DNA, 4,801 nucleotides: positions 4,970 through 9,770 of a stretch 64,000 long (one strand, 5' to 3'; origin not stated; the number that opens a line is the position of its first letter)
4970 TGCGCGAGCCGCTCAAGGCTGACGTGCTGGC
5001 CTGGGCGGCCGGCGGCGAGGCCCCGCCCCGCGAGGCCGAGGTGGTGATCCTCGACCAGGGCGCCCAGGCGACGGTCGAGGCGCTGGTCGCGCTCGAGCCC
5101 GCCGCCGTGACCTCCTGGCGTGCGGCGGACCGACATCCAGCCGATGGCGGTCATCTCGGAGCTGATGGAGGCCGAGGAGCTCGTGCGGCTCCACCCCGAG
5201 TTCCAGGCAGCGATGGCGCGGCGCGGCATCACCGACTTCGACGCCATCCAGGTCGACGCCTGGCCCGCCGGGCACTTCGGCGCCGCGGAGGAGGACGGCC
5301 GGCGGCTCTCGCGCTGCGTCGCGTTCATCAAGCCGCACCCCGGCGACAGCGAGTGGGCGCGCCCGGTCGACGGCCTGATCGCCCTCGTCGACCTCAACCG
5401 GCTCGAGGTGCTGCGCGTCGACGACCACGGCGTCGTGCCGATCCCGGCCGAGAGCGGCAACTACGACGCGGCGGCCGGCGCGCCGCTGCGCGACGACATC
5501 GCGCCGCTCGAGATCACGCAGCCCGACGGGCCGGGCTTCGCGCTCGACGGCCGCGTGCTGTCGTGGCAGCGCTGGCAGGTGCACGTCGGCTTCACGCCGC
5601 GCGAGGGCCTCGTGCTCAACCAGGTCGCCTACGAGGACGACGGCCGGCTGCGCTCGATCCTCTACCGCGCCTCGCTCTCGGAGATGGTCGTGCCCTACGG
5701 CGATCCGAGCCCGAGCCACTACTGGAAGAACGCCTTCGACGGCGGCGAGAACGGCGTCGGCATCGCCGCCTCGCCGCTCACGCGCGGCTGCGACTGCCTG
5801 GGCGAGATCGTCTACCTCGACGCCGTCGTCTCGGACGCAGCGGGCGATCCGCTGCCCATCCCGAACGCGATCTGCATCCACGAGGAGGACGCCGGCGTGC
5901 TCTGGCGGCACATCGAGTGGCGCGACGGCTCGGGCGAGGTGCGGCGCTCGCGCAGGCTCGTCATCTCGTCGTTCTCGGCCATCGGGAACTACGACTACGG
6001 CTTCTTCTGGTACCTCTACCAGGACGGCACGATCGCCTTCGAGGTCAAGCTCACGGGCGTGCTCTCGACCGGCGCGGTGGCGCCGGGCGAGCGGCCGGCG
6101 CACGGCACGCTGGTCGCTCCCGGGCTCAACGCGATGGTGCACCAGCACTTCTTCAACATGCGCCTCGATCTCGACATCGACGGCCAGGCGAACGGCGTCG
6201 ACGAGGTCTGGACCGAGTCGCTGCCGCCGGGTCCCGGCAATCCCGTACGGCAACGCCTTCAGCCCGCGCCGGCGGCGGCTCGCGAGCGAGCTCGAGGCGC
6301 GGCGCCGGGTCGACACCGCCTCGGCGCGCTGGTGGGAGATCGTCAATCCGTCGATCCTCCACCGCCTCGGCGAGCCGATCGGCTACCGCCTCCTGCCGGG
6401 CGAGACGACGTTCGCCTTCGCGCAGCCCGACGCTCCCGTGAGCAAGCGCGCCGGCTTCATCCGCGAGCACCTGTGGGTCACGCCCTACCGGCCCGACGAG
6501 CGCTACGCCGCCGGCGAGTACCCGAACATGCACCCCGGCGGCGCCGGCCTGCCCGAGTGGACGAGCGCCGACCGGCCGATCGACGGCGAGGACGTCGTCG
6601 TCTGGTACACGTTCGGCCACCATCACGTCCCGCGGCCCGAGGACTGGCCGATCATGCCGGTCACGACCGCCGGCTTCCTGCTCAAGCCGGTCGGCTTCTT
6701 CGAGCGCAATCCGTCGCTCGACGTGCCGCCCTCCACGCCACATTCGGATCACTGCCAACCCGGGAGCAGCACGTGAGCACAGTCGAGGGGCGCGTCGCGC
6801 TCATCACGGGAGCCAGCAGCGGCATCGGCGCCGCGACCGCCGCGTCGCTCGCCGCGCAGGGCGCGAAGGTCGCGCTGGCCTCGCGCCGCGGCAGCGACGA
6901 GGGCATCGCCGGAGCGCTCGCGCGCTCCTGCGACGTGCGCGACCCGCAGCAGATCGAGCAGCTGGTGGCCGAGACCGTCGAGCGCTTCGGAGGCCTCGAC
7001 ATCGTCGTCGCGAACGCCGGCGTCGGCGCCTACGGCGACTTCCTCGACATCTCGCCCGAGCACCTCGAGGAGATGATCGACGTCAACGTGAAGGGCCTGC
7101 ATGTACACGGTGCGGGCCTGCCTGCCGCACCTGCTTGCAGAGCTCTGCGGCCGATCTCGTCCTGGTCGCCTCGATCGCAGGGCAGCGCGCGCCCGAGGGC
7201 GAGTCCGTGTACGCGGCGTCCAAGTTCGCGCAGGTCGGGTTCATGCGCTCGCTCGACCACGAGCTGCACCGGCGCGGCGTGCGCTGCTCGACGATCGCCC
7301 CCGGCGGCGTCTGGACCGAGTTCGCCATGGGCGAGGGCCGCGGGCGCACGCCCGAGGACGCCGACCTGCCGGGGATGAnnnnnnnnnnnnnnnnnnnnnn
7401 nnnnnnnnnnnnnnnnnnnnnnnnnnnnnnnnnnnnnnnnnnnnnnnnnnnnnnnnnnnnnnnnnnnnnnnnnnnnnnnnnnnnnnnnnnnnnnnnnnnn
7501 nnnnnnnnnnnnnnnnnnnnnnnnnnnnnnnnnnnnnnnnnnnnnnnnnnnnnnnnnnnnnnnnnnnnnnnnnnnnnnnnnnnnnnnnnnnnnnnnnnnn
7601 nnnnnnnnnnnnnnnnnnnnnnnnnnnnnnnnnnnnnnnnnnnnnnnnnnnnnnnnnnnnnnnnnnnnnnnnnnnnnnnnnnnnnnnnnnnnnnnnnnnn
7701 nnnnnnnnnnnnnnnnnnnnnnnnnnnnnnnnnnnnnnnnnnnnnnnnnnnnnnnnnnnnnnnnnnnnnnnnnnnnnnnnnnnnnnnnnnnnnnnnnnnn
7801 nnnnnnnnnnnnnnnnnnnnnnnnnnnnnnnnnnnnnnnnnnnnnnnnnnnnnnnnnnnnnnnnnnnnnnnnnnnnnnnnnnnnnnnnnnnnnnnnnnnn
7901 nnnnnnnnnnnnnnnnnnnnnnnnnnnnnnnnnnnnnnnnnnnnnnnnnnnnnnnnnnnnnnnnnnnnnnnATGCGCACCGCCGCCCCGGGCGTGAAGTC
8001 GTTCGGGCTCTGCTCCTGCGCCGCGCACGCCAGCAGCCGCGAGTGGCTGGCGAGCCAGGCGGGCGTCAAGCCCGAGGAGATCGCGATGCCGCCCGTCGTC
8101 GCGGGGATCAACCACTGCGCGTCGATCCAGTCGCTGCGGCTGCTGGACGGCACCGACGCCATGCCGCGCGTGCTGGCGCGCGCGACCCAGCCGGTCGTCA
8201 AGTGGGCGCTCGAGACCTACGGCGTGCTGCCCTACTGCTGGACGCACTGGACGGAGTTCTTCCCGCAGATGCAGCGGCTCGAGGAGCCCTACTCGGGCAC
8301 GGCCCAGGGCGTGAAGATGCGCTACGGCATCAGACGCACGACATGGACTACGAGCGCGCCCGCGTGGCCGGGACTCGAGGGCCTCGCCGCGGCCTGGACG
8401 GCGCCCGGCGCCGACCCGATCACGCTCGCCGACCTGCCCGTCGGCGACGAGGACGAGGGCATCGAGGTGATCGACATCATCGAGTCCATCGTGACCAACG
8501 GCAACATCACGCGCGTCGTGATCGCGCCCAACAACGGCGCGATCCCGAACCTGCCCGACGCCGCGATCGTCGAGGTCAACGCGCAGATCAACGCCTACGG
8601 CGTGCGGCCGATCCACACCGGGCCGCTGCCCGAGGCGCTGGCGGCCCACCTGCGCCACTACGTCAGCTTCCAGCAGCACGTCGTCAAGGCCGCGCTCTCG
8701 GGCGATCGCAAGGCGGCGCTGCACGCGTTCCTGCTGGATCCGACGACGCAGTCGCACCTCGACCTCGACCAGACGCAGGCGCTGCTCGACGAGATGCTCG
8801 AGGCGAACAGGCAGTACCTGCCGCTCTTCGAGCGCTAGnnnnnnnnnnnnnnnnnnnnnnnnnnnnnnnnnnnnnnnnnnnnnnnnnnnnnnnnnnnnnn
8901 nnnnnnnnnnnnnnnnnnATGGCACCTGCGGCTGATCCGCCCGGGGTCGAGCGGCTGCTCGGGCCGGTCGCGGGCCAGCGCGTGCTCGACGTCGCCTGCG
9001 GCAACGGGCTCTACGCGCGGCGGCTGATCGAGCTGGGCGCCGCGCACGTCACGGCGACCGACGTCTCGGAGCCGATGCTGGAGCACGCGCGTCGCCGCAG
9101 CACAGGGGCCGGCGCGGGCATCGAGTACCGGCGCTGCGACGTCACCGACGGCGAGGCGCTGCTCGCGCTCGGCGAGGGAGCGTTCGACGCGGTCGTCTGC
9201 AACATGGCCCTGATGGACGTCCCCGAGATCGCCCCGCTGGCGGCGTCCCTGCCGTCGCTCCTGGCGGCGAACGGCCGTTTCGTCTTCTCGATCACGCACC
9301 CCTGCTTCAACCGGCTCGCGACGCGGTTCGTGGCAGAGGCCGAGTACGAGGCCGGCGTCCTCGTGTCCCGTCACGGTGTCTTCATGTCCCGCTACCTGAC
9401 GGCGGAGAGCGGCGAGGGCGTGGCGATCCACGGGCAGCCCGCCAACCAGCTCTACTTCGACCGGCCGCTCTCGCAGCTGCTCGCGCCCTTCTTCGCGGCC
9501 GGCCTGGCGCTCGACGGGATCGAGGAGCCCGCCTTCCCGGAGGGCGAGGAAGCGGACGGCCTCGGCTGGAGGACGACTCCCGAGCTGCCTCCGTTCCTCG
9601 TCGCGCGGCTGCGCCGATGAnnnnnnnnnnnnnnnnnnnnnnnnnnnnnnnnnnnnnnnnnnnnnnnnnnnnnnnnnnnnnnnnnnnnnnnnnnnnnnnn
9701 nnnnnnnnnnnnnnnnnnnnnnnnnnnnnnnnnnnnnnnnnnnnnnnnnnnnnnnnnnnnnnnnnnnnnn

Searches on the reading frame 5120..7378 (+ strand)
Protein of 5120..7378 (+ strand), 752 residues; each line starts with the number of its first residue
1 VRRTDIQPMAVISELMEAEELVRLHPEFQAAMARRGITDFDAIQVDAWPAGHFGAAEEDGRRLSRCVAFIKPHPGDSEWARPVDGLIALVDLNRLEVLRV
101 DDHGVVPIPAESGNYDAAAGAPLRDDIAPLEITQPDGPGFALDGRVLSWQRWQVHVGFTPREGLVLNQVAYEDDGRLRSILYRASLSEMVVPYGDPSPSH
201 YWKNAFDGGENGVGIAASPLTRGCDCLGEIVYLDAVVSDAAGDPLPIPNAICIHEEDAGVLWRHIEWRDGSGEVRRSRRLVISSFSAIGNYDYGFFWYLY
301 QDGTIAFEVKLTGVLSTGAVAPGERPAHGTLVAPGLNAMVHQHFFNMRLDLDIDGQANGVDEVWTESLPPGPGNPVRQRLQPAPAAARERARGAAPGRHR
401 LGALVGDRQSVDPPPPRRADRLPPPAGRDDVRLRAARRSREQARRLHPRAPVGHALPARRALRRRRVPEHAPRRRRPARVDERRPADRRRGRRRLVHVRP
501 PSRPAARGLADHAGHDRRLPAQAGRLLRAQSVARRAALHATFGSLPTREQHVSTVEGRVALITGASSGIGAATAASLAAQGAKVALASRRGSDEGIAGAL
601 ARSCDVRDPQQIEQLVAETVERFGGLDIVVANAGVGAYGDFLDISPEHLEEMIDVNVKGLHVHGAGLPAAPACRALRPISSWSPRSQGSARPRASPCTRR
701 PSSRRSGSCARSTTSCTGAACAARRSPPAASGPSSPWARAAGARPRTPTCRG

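Call 51: search_protein_families(library=pfam, proteins=[window:5120-7378:+])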
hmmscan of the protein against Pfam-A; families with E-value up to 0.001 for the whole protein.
window:5120-7378:+ (752 aa): 5 families
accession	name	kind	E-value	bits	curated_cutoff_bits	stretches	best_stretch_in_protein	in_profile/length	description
PF01179.26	Cu_amine_oxid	-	2.2e-96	323.7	27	1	131-380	2-251/407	Copper amine oxidase, enzyme domain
PF00106.31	adh_short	-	2.3e-23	83.1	26.6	1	558-660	1-112/195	short chain dehydrogenase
PF13561.12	adh_short_C2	-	9.6e-21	74.9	27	1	564-661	1-109/236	Enoyl-(Acyl carrier protein) reductase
PF02728.21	Cu_amine_oxidN3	-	2.8e-13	50.5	22.6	1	8-109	1-100/100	Copper amine oxidase, N3 domain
PF08659.16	KR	-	7.8e-08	32.9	22.6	1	560-661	3-117/180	KR domain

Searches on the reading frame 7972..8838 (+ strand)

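Call 51: search_protein_families(library=pfam, proteins=[window:7972-8838:+])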
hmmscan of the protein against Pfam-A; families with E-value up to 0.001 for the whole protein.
window:7972-8838:+ (288 aa): 1 family
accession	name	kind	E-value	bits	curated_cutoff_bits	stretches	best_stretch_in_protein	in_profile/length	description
PF11975.13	Glyco_hydro_4C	-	6.5e-36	124.7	24.1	1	43-259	1-211/211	Family 4 glycosyl hydrolase C-terminal domain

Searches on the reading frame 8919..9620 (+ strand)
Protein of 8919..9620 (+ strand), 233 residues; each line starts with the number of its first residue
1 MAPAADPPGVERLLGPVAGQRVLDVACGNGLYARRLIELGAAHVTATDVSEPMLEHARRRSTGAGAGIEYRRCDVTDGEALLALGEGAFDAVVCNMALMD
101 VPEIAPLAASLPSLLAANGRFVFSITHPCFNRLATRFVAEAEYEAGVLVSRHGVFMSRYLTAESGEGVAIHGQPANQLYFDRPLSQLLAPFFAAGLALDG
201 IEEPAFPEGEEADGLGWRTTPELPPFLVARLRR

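Call 51: search_protein_families(library=pfam, proteins=[window:8919-9620:+])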
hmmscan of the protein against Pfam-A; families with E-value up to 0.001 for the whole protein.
window:8919-9620:+ (233 aa): 8 families
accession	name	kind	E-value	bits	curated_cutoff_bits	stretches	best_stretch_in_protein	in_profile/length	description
PF13649.12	Methyltransf_25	-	3.9e-17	63.2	27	1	22-119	1-97/97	Methyltransferase domain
PF08241.18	Methyltransf_11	-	1.5e-16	61.2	21.2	1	23-123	1-95/95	Methyltransferase domain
PF13847.12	Methyltransf_31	-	9.7e-14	51.7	27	1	18-124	3-110/145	Methyltransferase domain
PF08242.18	Methyltransf_12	-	1.4e-11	45.4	30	1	23-121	1-98/98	Methyltransferase domain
PF13489.12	Methyltransf_23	-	1.2e-08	35.2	27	1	10-126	13-119/164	Methyltransferase domain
PF01209.24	Ubie_methyltran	-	7e-06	26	20.1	1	11-121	40-149/233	ubiE/COQ5 methyltransferase family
PF06325.19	PrmA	-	9e-06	25.8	22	1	19-124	162-259/296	Ribosomal protein L11 methyltransferase (PrmA)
PF05175.20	MTS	-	0.00013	22.1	23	1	18-95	31-105/170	Methyltransferase small domain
